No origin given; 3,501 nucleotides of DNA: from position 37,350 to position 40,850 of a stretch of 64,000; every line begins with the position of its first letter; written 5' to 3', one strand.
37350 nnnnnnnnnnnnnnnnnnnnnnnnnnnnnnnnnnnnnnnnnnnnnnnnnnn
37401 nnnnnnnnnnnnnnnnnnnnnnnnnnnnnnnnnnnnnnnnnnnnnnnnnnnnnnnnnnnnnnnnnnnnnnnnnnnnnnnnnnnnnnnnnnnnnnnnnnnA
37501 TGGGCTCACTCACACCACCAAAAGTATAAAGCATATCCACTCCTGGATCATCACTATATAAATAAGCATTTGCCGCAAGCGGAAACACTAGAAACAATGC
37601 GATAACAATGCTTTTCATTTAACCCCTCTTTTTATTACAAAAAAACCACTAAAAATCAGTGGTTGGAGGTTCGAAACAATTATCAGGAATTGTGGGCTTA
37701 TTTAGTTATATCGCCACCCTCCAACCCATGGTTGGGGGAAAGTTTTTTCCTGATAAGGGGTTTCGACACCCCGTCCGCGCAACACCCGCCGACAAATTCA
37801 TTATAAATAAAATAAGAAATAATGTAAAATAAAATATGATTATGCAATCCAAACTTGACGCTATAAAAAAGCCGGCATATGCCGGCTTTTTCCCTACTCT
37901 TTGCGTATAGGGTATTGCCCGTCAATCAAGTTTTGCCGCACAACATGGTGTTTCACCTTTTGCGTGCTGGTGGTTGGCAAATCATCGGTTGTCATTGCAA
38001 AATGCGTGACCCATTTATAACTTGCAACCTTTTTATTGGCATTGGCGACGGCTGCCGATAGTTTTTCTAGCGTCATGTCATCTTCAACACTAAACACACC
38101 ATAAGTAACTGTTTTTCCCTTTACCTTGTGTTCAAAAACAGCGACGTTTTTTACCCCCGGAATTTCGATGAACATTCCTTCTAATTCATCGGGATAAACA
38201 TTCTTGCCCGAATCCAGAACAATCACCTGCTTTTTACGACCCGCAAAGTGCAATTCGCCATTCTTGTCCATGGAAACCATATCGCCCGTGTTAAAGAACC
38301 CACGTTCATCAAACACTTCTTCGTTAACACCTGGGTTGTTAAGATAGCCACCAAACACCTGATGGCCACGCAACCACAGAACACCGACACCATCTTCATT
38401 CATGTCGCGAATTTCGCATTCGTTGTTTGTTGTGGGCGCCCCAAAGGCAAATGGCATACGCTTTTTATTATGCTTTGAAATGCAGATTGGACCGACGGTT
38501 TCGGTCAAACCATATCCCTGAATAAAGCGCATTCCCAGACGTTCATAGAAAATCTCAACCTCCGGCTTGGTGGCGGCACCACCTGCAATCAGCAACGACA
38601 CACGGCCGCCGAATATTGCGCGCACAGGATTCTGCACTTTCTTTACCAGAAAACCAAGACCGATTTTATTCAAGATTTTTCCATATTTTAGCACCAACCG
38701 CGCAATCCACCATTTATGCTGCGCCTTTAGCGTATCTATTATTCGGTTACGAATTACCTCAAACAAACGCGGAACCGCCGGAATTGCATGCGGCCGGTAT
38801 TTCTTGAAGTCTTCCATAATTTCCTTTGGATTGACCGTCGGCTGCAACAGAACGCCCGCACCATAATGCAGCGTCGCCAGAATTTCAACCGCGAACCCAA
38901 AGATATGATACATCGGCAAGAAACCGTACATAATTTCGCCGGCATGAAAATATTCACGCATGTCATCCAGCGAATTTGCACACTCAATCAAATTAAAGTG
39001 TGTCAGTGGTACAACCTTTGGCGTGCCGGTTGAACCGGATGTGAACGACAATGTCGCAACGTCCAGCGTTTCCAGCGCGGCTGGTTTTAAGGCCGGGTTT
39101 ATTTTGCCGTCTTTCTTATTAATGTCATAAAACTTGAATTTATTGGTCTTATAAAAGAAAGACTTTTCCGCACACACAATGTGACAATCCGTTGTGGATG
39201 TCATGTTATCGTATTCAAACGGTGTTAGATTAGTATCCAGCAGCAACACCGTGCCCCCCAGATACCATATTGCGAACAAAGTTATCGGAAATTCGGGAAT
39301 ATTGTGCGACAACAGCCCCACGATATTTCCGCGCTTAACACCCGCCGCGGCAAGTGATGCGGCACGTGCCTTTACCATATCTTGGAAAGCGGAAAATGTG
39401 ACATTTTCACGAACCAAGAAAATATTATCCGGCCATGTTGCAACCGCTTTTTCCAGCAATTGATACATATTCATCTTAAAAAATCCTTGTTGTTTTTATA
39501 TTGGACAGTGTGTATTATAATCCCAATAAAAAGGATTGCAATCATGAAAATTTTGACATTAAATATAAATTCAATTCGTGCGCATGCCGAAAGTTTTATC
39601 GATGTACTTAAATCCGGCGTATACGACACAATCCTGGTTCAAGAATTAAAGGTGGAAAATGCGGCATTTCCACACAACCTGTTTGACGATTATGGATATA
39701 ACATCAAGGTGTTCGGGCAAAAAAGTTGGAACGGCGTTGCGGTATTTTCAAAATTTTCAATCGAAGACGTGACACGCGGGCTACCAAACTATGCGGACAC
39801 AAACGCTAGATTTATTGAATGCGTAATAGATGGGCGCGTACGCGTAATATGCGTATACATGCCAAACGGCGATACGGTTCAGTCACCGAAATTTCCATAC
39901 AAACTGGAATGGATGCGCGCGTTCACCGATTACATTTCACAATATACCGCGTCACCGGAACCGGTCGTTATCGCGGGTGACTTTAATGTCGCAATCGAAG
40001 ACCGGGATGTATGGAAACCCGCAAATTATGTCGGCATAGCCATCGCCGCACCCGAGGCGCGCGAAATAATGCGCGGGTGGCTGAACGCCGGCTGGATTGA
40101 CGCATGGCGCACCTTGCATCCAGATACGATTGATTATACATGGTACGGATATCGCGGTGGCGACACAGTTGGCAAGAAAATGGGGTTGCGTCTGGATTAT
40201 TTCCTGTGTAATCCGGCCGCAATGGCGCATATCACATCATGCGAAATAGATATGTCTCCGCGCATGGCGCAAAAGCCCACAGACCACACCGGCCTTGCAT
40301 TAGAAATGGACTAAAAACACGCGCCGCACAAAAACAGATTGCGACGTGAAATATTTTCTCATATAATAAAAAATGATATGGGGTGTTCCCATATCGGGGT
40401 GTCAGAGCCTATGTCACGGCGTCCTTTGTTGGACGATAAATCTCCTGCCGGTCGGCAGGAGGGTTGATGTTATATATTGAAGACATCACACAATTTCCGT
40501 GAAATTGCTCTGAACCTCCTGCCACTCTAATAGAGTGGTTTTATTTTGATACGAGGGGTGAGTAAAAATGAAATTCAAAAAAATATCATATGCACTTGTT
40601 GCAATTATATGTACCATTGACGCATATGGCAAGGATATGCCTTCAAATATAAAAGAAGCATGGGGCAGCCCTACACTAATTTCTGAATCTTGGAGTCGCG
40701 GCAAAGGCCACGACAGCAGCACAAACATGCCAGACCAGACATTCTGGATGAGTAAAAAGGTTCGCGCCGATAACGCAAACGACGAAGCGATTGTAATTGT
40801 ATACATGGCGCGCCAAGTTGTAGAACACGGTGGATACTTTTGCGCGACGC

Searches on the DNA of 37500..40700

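Call 61: search_rna_families(source=window, start=37500, end=40700, threshold=evalue, max_evalue=1)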
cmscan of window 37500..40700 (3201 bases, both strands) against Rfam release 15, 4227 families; matches with E-value up to 1: 2.
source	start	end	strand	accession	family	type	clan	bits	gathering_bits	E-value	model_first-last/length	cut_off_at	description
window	37806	37899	+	RF02053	STnc430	Gene; sRNA;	-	24.5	47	0.73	1-162/162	no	Enterobacterial sRNA STnc430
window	37863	37943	-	RF00370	sroD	Gene; sRNA;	-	20.5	50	0.84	1-86/86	no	sroD RNA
